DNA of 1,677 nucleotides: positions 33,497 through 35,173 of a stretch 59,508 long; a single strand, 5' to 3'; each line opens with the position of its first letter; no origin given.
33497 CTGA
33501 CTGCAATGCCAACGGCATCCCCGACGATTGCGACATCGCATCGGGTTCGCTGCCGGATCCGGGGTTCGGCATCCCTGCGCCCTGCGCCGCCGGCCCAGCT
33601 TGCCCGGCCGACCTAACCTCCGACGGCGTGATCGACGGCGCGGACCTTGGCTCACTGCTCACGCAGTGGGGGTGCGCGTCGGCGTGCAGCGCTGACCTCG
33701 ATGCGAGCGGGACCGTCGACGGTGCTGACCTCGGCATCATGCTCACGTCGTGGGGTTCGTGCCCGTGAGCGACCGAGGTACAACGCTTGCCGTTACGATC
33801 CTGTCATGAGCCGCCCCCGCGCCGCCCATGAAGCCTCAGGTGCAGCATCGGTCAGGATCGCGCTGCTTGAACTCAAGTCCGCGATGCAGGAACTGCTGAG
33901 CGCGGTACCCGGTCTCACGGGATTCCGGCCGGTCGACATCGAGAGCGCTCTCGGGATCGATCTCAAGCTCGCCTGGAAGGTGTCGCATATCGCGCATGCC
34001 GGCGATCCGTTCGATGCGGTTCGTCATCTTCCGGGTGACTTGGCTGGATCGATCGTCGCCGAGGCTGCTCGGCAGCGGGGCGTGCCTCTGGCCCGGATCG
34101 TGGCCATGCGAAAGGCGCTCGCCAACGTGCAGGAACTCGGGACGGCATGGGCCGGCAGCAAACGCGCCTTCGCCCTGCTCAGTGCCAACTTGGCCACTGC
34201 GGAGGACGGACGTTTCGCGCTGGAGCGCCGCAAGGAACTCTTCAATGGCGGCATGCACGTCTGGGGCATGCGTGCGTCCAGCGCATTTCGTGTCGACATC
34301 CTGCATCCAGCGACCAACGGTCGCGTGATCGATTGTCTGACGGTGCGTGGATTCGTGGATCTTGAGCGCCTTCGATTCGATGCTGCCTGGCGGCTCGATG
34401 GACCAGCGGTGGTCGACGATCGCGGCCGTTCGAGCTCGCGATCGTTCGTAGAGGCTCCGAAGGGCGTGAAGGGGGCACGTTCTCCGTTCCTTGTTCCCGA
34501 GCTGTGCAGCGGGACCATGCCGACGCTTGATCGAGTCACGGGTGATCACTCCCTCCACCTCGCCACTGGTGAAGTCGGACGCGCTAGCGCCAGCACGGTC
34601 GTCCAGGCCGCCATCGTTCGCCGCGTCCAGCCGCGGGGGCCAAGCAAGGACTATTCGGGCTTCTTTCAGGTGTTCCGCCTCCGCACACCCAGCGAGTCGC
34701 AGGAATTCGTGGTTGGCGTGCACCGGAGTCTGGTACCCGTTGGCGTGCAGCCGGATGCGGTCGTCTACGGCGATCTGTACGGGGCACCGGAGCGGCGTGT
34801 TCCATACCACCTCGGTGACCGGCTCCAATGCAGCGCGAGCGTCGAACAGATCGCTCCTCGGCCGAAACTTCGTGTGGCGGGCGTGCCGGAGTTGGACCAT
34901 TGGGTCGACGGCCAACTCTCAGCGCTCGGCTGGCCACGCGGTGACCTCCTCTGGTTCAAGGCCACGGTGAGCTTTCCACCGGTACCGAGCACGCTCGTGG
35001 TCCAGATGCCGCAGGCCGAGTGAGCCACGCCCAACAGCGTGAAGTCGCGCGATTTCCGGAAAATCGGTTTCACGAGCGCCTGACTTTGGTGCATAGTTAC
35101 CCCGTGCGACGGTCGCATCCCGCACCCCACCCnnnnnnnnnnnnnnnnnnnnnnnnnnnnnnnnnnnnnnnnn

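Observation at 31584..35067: Conserved palindromic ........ element at the same distance upstream of both large PA14/dockerin-tagged genes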

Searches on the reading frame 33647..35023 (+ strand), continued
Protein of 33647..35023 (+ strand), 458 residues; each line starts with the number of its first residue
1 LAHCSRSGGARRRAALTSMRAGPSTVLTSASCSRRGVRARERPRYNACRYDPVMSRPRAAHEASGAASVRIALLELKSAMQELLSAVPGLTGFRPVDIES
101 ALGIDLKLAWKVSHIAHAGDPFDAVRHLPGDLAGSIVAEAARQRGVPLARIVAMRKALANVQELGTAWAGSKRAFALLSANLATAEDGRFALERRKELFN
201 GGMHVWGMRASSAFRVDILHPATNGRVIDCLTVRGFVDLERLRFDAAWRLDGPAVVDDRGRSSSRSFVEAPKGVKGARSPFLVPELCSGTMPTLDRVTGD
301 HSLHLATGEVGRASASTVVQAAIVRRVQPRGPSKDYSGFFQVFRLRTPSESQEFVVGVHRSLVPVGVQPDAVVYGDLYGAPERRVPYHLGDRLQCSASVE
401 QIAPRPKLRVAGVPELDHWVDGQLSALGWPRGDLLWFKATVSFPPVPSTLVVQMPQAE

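Call 111: search_protein_families(library=pfam, proteins=[L104:2548-3177:+, L104:4382-5095:+, L104:5099-6853:-, L104:6634-7455:-, L104:7456-8328:-, L106:7984-8628:+, L106:8573-9994:+, L103:552-2819:-, L103:7541-8947:+, L103:9449-11068:-], max_evalue=0.0001)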
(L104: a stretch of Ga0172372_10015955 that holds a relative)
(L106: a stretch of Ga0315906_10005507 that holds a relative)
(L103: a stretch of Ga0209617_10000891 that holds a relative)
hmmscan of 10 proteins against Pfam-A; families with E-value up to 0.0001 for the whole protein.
L104:2548-3177:+ (209 aa): 1 family
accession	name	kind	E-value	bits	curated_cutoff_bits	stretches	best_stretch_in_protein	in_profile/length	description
PF00484.24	Pro_CA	-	2.3e-50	171.3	25.7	1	39-188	1-155/156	Carbonic anhydrase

L104:4382-5095:+ (237 aa): 1 family
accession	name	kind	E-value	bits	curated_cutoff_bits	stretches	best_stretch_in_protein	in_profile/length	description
PF03795.20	YCII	-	1e-05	26.3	24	1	125-228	1-86/95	YCII-related domain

L104:5099-6853:- (584 aa): 1 family
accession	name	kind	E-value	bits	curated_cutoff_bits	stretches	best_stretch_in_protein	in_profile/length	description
PF02646.22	RmuC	-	2.8e-84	283.1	26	1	267-553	2-284/291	RmuC family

L104:6634-7455:- (273 aa): 0 families

L104:7456-8328:- (290 aa): 1 family
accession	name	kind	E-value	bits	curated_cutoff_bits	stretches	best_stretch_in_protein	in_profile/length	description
PF01252.23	Peptidase_A8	-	1.3e-27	97.2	25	1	90-263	3-141/142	Signal peptidase (SPase) II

L106:7984-8628:+ (214 aa): 1 family
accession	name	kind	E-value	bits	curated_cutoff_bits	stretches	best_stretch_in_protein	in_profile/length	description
PF00484.24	Pro_CA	-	1.6e-50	171.9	25.7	1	43-192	1-155/156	Carbonic anhydrase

L106:8573-9994:+ (473 aa): 2 families
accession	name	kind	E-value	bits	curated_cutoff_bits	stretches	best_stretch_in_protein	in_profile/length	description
PF13520.12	AA_permease_2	-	5.4e-42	144.6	27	1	40-458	2-425/427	Amino acid permease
PF00324.27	AA_permease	-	1e-24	87.6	24.6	1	46-400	4-366/470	Amino acid permease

L103:552-2819:- (755 aa): 3 families
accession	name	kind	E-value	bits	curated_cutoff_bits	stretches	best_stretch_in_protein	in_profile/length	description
PF13561.12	adh_short_C2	-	2.9e-32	112.6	27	1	478-668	1-176/236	Enoyl-(Acyl carrier protein) reductase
PF00106.31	adh_short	-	5.3e-30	104.8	26.6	1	474-668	3-182/195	short chain dehydrogenase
PF00596.27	Aldolase_II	-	1.8e-14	54.5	22.2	1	59-257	7-178/183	Class II Aldolase and Adducin N-terminal domain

L103:7541-8947:+ (468 aa): 2 families
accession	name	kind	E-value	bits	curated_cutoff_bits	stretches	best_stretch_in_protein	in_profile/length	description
PF13520.12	AA_permease_2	-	4.3e-47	161.4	27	1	34-451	2-426/427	Amino acid permease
PF00324.27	AA_permease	-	1.5e-28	100.2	24.6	1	42-418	6-406/470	Amino acid permease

L103:9449-11068:- (539 aa): 1 family
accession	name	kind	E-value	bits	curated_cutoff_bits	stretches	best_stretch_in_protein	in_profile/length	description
PF02646.22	RmuC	-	1.1e-83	281.2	26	1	222-508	2-284/291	RmuC family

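Call 112: search_protein_representatives(alignment_id=A4)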
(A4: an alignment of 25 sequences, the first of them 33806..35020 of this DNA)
Query: 25 sequences, 410 profile positions. Proteins with E-value up to 0.001 (for the whole library): 2204; up to 1e-10: 1610; up to 1e-30: 778. The best 150 are listed.
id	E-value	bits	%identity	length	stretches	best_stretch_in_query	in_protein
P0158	8.9e-183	624.3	-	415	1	1-410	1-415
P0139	9.3e-179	611.0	-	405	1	2-410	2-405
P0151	7.0e-167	571.9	-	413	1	3-408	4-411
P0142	9.1e-134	462.9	-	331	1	80-407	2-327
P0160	2.6e-108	379.0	-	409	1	4-408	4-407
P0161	9.0e-102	357.5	-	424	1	15-408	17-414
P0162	9.1e-95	334.4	-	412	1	11-408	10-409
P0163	9.0e-93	327.8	-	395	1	15-408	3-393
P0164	1.0e-91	324.3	-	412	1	12-408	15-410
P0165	1.6e-90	320.4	-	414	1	16-409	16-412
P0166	2.2e-90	320.0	-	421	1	17-408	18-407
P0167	3.5e-85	302.9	-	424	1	21-405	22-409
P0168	3.7e-85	302.8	-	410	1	19-408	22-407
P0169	6.5e-80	285.5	-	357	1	53-405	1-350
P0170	1.6e-77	277.6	-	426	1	9-408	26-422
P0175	2.7e-73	263.7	-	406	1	14-407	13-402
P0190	5.9e-68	246.1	-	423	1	19-408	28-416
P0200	2.6e-65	237.4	-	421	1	10-408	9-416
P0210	2.7e-63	230.8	-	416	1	7-408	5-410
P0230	2.1e-59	217.9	-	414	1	6-408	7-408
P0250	6.9e-58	212.9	-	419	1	13-409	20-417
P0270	7.3e-57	209.6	-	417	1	17-407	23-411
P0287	2.8e-55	204.4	-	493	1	15-408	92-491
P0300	2.5e-54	201.2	-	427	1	13-407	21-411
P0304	3.6e-54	200.7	-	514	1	16-408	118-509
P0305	5.0e-54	200.2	-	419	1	27-408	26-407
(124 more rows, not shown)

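Call 113: list_cluster_members(proteins=[P0160, P0165, P0175, P0190, P0210, P0230, P0250, P0270, P0287, P0304])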
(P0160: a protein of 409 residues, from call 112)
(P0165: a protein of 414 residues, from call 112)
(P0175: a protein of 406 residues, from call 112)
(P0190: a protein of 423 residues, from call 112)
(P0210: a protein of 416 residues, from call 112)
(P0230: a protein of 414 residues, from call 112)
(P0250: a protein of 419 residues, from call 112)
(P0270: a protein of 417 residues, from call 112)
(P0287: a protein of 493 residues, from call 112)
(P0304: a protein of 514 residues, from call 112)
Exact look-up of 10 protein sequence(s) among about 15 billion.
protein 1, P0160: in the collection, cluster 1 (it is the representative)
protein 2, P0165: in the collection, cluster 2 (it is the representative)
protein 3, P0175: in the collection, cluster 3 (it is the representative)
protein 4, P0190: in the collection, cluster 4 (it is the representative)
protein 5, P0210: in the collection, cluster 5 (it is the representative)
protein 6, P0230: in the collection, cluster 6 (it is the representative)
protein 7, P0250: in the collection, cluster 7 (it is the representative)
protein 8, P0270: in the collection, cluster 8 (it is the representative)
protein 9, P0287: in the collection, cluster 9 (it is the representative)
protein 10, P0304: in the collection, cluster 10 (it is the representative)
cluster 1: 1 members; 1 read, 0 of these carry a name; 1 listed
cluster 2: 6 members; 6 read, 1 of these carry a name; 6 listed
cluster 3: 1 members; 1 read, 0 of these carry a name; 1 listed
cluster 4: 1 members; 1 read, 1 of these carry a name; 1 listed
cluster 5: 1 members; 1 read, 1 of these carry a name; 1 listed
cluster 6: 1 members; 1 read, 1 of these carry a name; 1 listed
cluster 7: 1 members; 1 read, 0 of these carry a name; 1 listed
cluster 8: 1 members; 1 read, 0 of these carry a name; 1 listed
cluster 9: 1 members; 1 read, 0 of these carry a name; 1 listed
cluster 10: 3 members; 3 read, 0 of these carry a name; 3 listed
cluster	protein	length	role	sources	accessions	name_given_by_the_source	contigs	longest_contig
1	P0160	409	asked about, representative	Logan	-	-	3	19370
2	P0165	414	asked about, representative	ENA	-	-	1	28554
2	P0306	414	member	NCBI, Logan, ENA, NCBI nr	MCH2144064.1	MAG: hypothetical protein MK082_02840 [Phycisphaerales bacterium] | hypothetical protein [Phycisphaerales bacterium]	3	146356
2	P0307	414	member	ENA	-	-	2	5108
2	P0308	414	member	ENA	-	-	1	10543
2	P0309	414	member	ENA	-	-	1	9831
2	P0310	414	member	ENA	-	-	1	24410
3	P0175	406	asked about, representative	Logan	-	-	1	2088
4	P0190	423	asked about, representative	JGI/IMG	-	hypothetical protein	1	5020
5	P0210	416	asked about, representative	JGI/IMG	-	hypothetical protein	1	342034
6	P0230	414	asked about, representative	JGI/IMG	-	hypothetical protein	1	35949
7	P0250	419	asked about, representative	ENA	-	-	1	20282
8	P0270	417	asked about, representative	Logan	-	-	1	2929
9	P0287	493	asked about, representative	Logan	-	-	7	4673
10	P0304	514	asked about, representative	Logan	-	-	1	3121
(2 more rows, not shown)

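Call 114: search_protein_families(library=pfam, proteins=[P0160, P0175, P0200, P0230, P0250, P0270, P0287, P0300, P0304, P0305], max_evalue=0.01)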
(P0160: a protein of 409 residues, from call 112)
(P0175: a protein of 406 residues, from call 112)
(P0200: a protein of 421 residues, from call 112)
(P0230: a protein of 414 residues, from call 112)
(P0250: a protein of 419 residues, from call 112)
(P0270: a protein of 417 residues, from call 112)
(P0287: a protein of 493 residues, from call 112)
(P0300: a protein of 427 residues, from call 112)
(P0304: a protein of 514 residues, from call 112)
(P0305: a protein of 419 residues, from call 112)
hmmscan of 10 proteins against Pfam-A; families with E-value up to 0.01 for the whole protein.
P0160 (409 aa): 0 families

P0175 (406 aa): 0 families

P0200 (421 aa): 0 families

P0230 (414 aa): 0 families

P0250 (419 aa): 0 families

P0270 (417 aa): 0 families

P0287 (493 aa): 0 families

P0300 (427 aa): 0 families

P0304 (514 aa): 0 families

P0305 (419 aa): 0 families

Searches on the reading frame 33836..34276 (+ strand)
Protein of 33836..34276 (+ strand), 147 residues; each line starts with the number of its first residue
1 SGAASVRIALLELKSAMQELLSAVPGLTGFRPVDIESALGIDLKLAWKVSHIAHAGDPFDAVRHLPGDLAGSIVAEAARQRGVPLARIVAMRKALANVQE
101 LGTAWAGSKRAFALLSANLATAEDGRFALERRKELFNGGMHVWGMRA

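Call 92: predict_structure(alignment_id=A5)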
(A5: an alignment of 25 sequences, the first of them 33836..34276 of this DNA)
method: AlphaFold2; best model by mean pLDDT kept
length: 147 residues; sequences in the alignment: 25
mean_pLDDT: 87.2   pTM: 0.77
mean pLDDT of the five models: 87.2, 85.6, 85.2, 84.4, 84.3
residues with pLDDT >= 90: 107; 70-90: 13; 50-70: 17; < 50: 10
segments of 3 or more residues with pLDDT < 50: 140-147
pLDDT, mean of each block of 10 residues (from residue 1): 92 98 96 98 97 93 93 98 98 97 93 88 56 56 42
secondary structure, 60 per line:
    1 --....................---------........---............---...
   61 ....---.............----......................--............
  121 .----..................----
elements in order: H3-22 H32-39 H43-54 H58-64 H68-80 H85-106 H109-121 H126-143

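Call 94: fold_search(model_id=the predicted structure, library=pdb)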
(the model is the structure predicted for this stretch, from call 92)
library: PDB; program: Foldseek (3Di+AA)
matches with E <= 10: 172; with E <= 0.001: 0
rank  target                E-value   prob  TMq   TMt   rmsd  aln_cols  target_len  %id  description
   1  8e2i_E                1.0e+00  0.15  0.23  0.21  20.0       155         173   18  Cryo-EM structure of BIRC6/Smac (released 2023-02-15)
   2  4tx5_B                1.1e+00  0.11  0.19  0.17  20.9       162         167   20  Crystal structure of Smac-DIABLO (in space group P65) (released 2015-07-15)
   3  1few                  1.7e+00  0.10  0.21  0.19  19.4       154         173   16  CRYSTAL STRUCTURE OF SMAC/DIABLO (released 2000-09-13)
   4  3kaw_C                1.8e+00  0.30  0.27  0.38   7.9       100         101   14  Crystal Structure of PA2107 PROTEIN from Pseudomonas aeruginosa, Northeast Structural Genomics Consortium Target PaR19 (released 2009-10-27)
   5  7ek2                  1.9e+00  0.13  0.26  0.14  10.8       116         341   15  Cryo-EM structure of VCCN1 in lipid nanodisc (released 2022-04-06)
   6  3kaw_B                2.1e+00  0.15  0.26  0.34   7.6       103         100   16  Crystal Structure of PA2107 PROTEIN from Pseudomonas aeruginosa, Northeast Structural Genomics Consortium Target PaR19 (released 2009-10-27)
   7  6d8z_B                2.3e+00  0.15  0.24  0.13  14.4        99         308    9  Crystal Structure of the C-terminal Guanine Nucleotide Exchange Factor Module of Human Trio (released 2019-02-20)
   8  7bqs_MODEL_1_A        2.3e+00  0.14  0.26  0.30  12.4       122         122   17  Solution NMR structure of fold-U Nomur; de novo designed protein with an asymmetric all-alpha topology (released 2021-04-07)
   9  6td7                  2.7e+00  0.12  0.21  0.25  12.3       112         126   12  Structure of truncated hemoglobin THB11 from Chlamydomonas reinhardtii (released 2020-02-26)
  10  2wus_R                2.8e+00  0.57  0.39  0.59   4.3        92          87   10  Bacterial actin MreB assembles in complex with cell shape protein RodZ (released 2010-06-30)
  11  6bme_B                2.8e+00  0.14  0.28  0.32  11.3       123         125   16  Crystal structure of Chlamydomonas reinhardtii THB4 (released 2017-12-20)
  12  6jx6_A                2.8e+00  0.06  0.21  0.20  20.3       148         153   22  Tetrameric form of Smac (released 2019-12-04)
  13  2ofy_B                3.0e+00  0.41  0.33  0.51   4.1        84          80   18  Crystal structure of putative XRE-family transcriptional regulator from Rhodococcus sp. (released 2007-01-16)
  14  5ecf_J                3.0e+00  0.10  0.21  0.23  12.1       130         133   10  Ligand binding domain 1 of Penicillium marneffei MP1 protein complexed with arachidonic acids (released 2016-10-19)
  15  6dfk_N                3.0e+00  0.06  0.18  0.13  15.9       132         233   14  Crystal structure of the 11S subunit of the Plasmodium falciparum proteasome, PA28 (released 2019-08-07)
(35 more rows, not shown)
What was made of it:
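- Tried and rejected: The N-domain gives nothing significant (call 94).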
